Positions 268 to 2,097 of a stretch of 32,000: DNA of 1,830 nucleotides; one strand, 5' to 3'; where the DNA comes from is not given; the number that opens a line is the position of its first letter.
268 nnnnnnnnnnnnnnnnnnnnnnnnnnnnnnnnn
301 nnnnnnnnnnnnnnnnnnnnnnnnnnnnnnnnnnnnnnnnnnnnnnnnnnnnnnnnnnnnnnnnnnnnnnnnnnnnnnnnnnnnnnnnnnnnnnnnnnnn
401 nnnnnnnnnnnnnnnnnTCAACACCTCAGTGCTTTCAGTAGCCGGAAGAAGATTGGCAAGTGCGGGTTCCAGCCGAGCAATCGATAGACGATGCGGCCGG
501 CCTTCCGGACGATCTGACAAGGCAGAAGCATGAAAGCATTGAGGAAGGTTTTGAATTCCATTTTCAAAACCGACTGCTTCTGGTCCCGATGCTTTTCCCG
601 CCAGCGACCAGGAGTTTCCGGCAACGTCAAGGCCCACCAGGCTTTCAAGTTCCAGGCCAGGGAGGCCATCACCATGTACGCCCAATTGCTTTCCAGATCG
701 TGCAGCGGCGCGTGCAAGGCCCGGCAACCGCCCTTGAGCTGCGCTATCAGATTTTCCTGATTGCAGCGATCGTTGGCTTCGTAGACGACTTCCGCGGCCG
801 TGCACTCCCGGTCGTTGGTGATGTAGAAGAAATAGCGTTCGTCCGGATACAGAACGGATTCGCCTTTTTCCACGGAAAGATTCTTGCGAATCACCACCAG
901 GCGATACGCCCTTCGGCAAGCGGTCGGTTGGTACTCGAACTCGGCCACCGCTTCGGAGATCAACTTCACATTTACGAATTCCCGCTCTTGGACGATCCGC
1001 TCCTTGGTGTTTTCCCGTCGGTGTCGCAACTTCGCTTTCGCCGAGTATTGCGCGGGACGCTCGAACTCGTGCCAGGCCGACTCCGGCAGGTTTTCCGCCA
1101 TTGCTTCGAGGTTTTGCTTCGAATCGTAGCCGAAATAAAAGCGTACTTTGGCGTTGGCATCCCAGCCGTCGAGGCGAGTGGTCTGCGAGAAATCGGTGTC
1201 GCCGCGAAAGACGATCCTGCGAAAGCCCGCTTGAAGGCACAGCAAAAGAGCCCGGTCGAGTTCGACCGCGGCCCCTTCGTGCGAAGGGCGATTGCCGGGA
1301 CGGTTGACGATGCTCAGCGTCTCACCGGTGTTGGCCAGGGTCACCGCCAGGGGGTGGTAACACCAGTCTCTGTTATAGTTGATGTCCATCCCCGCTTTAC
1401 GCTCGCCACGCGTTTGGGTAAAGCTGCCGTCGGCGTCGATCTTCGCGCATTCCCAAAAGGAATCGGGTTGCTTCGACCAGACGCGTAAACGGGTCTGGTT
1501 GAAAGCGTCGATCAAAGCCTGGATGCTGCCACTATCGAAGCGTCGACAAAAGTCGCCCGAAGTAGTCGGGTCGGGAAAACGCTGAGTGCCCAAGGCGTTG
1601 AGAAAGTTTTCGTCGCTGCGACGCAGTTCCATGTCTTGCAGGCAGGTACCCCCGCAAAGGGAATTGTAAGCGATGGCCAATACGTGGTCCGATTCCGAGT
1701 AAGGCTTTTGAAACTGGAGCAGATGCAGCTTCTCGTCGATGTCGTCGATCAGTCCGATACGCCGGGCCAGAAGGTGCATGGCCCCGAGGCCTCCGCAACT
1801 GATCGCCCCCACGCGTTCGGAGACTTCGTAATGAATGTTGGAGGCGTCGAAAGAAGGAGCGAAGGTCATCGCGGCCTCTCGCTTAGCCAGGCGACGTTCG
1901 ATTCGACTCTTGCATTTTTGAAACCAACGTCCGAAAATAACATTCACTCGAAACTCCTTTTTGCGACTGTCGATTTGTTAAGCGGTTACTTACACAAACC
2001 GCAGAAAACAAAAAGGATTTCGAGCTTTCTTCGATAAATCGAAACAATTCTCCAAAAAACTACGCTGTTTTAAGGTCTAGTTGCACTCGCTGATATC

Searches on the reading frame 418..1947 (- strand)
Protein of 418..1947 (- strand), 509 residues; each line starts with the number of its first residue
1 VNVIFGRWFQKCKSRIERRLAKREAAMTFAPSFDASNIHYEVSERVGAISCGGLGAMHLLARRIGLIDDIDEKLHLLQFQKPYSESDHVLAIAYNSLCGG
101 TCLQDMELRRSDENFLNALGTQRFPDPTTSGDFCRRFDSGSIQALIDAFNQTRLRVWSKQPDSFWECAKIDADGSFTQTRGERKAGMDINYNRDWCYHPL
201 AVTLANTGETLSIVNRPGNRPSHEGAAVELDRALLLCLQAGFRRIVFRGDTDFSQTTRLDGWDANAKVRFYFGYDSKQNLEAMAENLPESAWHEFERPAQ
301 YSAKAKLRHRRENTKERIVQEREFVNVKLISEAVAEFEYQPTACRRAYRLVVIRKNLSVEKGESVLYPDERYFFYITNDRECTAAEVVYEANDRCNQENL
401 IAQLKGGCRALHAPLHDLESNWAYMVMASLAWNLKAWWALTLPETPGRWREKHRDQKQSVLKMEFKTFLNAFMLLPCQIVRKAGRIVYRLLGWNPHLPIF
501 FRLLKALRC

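Call 14: search_protein_families(library=pfam, max_evalue=0.01, proteins=[window:418-1947:-])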
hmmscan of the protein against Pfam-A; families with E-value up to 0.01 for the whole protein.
window:418-1947:- (509 aa): 2 families
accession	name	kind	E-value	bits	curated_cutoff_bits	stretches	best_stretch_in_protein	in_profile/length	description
PF13701.12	DDE_Tnp_1_4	-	3.3e-26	91.9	34.7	1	50-442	20-377/435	Transposase DDE domain group 1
PF01609.27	DDE_Tnp_1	-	1.6e-08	35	23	1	170-434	7-200/200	Transposase DDE domain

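Call 49: list_cluster_members(proteins=[window:418-1947:-, window:418-1869:-, window:16709-18016:-, window:19837-21141:+, window:11221-12003:+, window:21367-22512:+, window:23322-24755:+, window:18429-18713:-, window:18020-18292:-, window:22502-22855:+])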
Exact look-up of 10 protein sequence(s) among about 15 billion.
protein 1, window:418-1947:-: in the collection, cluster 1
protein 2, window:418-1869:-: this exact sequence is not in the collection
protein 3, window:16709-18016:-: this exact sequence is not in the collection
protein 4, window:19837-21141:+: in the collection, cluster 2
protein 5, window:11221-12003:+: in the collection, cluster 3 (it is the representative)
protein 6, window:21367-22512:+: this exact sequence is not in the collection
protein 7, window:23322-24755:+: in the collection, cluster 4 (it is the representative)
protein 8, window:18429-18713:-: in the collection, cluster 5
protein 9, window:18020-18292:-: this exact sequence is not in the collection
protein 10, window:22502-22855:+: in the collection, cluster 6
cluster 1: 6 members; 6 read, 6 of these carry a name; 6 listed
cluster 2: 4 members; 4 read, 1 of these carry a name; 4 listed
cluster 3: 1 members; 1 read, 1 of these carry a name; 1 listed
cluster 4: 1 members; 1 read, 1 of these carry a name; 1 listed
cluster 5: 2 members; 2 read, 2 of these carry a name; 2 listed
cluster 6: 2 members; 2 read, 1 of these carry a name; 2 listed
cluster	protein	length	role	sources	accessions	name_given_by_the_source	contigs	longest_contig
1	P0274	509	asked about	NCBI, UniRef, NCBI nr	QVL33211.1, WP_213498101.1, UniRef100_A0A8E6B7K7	IS1380 family transposase [Telmatocola sphagniphila] | IS1380 family transposase n=1 Tax=Telmatocola sphagniphila TaxID=1123043 ...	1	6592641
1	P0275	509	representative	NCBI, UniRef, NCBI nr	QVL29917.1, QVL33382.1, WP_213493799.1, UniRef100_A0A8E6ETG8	IS1380 family transposase [Telmatocola sphagniphila] | IS1380 family transposase n=2 Tax=Telmatocola sphagniphila TaxID=1123043 ...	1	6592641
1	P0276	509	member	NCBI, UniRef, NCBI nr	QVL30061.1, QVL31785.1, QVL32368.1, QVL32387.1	IS1380 family transposase [Telmatocola sphagniphila] | IS1380 family transposase n=1 Tax=Telmatocola sphagniphila TaxID=1123043 ...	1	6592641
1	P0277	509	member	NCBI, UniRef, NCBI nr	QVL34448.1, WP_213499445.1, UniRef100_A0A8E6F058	IS1380 family transposase [Telmatocola sphagniphila] | IS1380 family transposase n=1 Tax=Telmatocola sphagniphila TaxID=1123043 ...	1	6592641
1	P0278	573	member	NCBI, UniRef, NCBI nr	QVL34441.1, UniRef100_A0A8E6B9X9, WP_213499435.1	IS1380 family transposase [Telmatocola sphagniphila] | IS1380 family transposase n=1 Tax=Telmatocola sphagniphila TaxID=1123043 ...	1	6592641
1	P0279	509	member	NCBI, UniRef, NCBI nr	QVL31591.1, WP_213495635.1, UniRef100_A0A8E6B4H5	IS1380 family transposase [Telmatocola sphagniphila] | IS1380 family transposase n=1 Tax=Telmatocola sphagniphila TaxID=1123043 ...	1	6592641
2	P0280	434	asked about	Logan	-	-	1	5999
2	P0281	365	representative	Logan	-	-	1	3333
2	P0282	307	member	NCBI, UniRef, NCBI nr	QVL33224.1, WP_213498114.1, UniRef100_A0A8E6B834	hypothetical protein KIH39_04720 [Telmatocola sphagniphila] | Uncharacterized protein n=1 Tax=Telmatocola sphagniphila TaxID=1123043 ... | hypothetical protein [Telmatocola sphagniphila]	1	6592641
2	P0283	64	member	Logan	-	-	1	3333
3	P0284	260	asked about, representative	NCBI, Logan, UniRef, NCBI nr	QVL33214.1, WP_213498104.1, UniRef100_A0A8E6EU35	hypothetical protein KIH39_04670 [Telmatocola sphagniphila] | Tetratricopeptide repeat protein n=1 Tax=Telmatocola sphagniphila TaxID=1123043 ... | hypothetical protein [Telmatocola sphagniphila]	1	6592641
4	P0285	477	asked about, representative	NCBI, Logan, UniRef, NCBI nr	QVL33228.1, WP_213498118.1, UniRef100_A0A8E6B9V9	tyrosine-type recombinase/integrase [Telmatocola sphagniphila] | Tyrosine-type recombinase/integrase n=1 Tax=Telmatocola sphagniphila TaxID=1123043 ... | site-specific integrase [Telmatocola sphagniphila]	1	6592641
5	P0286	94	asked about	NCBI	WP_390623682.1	helix-turn-helix transcriptional regulator [Telmatocola sphagniphila]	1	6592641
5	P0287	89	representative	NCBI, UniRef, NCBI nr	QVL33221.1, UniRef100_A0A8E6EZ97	helix-turn-helix domain-containing protein [Telmatocola sphagniphila] | Helix-turn-helix domain-containing protein n=2 Tax=Telmatocola sphagniphila TaxID=1123043 ...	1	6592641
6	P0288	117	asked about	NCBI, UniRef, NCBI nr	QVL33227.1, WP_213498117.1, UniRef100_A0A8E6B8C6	helix-turn-helix domain-containing protein [Telmatocola sphagniphila] | Helix-turn-helix domain-containing protein n=1 Tax=Telmatocola sphagniphila TaxID=1123043 ...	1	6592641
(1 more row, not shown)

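Call 50: find_encoding_contigs(protein=P0276, flank=10000, max_places=10)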
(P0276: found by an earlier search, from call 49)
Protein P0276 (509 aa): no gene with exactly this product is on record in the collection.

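Call 51: find_encoding_contigs(protein=P0281, flank=10000, max_places=5)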
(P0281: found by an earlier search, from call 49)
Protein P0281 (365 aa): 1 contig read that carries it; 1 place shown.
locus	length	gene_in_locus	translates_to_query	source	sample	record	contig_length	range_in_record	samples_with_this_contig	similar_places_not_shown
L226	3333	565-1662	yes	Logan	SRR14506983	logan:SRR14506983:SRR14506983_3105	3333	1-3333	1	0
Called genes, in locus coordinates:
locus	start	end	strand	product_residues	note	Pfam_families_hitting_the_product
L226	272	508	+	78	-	-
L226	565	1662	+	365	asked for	-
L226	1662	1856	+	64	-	-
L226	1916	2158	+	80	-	-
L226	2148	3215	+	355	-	PF00589:Phage_integrase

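Call 75: find_encoding_contigs(protein=P0280, flank=10000, max_places=6)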
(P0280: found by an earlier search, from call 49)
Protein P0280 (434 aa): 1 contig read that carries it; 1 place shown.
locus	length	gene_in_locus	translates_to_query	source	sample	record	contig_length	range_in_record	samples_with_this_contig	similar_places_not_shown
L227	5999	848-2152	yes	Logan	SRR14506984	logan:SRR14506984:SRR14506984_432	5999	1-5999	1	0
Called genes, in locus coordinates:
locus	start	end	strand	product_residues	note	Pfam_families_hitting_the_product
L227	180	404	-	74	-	PF21983:NikA-like (weak)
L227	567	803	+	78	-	-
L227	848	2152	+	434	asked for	-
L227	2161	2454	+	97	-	-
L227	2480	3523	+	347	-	PF00589:Phage_integrase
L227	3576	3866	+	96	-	PF12728:HTH_17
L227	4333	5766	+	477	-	PF00589:Phage_integrase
